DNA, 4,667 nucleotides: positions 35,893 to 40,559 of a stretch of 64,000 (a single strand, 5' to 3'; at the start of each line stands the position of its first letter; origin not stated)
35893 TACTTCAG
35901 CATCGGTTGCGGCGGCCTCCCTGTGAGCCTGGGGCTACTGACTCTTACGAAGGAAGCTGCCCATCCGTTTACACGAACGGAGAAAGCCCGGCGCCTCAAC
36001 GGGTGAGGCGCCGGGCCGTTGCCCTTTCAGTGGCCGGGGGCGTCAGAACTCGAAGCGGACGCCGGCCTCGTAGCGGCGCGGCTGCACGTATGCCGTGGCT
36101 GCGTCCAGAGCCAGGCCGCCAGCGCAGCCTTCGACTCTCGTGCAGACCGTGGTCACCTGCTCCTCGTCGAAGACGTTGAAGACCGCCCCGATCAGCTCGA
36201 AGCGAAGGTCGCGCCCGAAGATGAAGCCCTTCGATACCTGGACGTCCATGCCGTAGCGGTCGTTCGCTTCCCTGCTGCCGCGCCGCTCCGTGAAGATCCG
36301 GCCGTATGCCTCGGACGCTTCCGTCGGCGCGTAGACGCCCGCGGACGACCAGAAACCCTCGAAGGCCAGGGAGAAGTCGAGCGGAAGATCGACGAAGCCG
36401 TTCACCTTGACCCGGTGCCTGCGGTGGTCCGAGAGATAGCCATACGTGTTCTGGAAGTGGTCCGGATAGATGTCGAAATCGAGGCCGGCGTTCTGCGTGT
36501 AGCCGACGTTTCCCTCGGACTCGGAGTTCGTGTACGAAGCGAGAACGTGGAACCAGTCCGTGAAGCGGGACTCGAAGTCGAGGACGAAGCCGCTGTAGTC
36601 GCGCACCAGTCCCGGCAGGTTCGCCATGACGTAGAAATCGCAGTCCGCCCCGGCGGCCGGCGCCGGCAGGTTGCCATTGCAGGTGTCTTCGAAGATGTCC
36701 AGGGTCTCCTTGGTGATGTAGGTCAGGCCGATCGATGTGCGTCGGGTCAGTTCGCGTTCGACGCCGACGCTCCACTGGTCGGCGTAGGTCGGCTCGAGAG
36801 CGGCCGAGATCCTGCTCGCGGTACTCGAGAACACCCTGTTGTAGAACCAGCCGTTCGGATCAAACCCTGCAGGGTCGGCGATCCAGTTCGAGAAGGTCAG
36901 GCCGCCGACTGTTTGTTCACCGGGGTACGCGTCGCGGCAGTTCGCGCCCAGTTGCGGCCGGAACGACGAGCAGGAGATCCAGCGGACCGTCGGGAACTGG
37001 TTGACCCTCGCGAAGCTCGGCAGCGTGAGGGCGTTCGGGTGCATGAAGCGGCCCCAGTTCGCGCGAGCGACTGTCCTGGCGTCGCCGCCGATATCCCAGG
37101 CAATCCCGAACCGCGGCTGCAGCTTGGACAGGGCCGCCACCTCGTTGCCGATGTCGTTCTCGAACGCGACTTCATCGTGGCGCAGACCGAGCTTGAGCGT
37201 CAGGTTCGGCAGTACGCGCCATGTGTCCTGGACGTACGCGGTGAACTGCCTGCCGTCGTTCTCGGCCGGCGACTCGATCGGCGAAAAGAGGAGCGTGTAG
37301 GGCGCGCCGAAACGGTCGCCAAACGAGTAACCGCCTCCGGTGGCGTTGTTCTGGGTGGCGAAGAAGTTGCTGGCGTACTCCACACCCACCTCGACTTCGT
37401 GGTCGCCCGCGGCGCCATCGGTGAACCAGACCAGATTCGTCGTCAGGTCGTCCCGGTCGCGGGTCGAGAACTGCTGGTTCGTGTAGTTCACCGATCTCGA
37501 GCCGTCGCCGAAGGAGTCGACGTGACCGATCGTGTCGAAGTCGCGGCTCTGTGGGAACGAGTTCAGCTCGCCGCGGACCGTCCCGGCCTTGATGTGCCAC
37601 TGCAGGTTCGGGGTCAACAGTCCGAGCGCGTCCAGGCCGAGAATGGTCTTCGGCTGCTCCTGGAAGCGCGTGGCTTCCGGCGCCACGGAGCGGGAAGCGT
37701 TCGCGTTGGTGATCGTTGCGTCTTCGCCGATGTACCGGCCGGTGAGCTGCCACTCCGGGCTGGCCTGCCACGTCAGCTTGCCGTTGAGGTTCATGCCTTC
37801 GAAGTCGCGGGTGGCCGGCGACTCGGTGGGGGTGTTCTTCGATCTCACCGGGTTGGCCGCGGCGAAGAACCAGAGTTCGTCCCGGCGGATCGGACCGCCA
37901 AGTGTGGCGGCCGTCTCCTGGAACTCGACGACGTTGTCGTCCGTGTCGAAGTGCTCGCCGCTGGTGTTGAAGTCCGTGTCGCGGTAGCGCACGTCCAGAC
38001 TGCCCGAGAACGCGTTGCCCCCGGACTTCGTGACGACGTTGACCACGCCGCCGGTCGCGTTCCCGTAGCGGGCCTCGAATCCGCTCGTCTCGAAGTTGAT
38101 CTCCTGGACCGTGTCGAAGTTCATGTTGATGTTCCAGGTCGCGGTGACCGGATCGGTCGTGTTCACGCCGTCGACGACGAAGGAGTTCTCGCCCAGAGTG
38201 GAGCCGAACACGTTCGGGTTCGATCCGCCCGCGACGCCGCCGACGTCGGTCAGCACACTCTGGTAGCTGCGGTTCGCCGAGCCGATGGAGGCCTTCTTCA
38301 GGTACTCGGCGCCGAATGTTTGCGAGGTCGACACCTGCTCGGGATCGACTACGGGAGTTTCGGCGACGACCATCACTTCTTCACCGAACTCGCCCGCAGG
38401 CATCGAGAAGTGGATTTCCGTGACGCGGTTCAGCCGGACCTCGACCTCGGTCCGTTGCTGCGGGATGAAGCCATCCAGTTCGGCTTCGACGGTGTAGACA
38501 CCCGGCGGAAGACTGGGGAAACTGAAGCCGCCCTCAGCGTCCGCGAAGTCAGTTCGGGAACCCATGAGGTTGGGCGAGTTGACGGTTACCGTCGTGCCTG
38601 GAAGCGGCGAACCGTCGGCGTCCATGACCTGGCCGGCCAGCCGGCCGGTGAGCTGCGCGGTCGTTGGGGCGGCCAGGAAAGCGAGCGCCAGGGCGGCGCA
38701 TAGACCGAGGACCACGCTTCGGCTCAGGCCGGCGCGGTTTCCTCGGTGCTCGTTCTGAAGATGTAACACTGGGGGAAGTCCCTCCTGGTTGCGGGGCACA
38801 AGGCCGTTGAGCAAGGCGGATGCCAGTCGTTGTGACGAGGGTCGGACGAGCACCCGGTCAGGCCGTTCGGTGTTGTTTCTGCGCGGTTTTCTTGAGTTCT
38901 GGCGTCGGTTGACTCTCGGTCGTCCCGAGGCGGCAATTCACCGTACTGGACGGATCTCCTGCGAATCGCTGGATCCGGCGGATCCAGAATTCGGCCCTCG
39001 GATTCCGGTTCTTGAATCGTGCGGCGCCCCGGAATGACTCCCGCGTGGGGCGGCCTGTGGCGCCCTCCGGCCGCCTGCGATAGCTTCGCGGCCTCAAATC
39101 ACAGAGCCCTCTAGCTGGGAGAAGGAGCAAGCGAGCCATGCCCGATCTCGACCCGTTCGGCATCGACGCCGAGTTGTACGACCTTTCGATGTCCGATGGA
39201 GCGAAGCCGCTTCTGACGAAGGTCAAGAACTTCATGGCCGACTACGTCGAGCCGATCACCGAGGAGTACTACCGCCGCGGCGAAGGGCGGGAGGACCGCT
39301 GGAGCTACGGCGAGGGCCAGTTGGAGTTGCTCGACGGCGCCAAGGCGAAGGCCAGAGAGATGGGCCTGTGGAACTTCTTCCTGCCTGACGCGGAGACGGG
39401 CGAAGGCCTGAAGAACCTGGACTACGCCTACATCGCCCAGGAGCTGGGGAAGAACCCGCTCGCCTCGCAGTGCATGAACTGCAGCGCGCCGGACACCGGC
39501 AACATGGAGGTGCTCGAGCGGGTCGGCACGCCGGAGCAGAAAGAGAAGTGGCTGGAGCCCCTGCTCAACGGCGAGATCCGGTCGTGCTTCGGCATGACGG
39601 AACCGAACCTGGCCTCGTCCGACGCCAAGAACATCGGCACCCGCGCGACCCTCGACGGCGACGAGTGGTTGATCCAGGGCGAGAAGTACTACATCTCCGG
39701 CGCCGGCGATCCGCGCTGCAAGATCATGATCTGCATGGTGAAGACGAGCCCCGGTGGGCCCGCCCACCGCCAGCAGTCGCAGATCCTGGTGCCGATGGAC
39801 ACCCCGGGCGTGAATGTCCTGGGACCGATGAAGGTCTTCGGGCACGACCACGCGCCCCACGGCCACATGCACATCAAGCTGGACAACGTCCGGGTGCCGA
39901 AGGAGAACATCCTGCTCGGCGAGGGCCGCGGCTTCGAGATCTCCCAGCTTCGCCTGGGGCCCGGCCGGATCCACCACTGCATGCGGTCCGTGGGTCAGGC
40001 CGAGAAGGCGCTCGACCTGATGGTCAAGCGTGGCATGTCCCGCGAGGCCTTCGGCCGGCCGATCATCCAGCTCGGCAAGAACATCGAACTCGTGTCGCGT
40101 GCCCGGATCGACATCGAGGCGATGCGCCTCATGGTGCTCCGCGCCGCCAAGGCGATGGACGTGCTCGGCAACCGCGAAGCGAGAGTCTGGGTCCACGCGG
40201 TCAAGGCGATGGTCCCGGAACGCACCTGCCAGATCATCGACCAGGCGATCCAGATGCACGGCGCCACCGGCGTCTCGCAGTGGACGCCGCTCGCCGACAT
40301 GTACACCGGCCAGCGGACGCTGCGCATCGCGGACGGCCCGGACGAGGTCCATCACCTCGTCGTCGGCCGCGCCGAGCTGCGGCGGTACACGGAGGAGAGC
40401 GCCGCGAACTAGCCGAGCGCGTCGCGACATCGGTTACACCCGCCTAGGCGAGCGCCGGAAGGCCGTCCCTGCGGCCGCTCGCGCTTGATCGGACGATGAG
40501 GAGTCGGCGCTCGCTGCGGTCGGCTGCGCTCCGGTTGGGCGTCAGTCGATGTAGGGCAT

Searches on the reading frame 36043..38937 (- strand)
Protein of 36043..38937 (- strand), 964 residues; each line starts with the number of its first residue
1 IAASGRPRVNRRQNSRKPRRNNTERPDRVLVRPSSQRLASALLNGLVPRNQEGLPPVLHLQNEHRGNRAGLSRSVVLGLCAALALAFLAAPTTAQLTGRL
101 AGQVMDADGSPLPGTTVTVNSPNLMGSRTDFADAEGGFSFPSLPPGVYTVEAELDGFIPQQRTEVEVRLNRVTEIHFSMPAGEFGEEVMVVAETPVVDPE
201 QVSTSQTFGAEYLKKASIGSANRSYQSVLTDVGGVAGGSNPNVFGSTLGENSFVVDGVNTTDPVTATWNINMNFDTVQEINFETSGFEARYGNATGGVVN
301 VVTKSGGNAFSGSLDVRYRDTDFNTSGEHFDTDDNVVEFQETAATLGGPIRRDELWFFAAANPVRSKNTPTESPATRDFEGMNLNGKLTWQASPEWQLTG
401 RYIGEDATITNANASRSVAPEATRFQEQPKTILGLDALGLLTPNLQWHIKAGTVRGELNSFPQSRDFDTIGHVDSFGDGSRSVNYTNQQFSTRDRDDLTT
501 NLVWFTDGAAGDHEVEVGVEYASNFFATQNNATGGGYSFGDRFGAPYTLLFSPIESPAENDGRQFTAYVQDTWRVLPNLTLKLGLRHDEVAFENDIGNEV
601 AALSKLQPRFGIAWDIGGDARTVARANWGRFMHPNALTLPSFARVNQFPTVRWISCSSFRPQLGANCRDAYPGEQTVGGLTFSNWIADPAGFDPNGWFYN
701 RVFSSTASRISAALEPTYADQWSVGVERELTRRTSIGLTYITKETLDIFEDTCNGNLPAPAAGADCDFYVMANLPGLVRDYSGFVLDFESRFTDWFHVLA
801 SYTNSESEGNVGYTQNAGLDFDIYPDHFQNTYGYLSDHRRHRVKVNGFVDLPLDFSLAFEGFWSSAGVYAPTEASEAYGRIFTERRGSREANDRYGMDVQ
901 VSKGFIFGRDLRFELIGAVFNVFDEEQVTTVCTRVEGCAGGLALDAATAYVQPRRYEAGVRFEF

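Call 34: search_protein_families(library=pfam, proteins=[window:36043-38937:-], max_evalue=0.00001)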
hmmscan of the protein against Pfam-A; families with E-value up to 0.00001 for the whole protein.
window:36043-38937:- (964 aa): 4 families
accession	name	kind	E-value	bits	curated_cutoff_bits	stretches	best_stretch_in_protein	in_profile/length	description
PF25183.1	OMP_b-brl_4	-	1.2e-42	146.8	30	3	605-853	437-679/838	Outer membrane beta barrel domain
PF13620.12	CarboxypepD_reg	-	1.3e-16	61.1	32.3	1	100-179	2-81/82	Carboxypeptidase regulatory-like domain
PF00593.30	TonB_dep_Rec_b-barrel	-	3.8e-11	43.9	27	1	419-834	50-377/436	TonB dependent receptor-like, beta-barrel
PF13715.12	CarbopepD_reg_2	-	2.6e-06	27.8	32.2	1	101-190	2-87/88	CarboxypepD_reg-like domain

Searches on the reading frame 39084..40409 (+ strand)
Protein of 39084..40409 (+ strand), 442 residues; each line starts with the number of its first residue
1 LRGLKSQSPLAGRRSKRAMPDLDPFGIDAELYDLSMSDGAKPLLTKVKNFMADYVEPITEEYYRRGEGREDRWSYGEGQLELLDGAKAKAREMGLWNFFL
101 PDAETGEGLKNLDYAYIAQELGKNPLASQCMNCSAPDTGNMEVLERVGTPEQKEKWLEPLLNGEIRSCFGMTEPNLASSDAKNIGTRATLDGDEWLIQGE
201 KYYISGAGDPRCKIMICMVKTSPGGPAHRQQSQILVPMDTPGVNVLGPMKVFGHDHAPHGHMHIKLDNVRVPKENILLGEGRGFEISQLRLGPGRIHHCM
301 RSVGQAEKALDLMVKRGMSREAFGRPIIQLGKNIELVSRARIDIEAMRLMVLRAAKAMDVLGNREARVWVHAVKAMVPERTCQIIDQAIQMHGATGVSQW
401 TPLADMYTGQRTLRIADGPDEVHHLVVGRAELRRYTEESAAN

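Call 34: search_protein_families(library=pfam, proteins=[window:39084-40409:+], max_evalue=0.00001)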
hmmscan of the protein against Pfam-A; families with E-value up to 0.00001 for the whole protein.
window:39084-40409:+ (442 aa): 4 families
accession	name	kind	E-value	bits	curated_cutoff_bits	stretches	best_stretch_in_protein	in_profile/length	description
PF00441.29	Acyl-CoA_dh_1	-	5.3e-29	101.7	22.4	1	281-430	1-148/150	Acyl-CoA dehydrogenase, C-terminal domain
PF02770.24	Acyl-CoA_dh_M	-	1e-17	64.5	33.3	1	168-265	1-95/97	Acyl-CoA dehydrogenase, middle domain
PF02771.21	Acyl-CoA_dh_N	-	1.4e-12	48.4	22.9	1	43-164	7-113/113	Acyl-CoA dehydrogenase, N-terminal domain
PF08028.16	Acyl-CoA_dh_2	-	3e-06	28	22.7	1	297-403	2-116/134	Acyl-CoA dehydrogenase, C-terminal domain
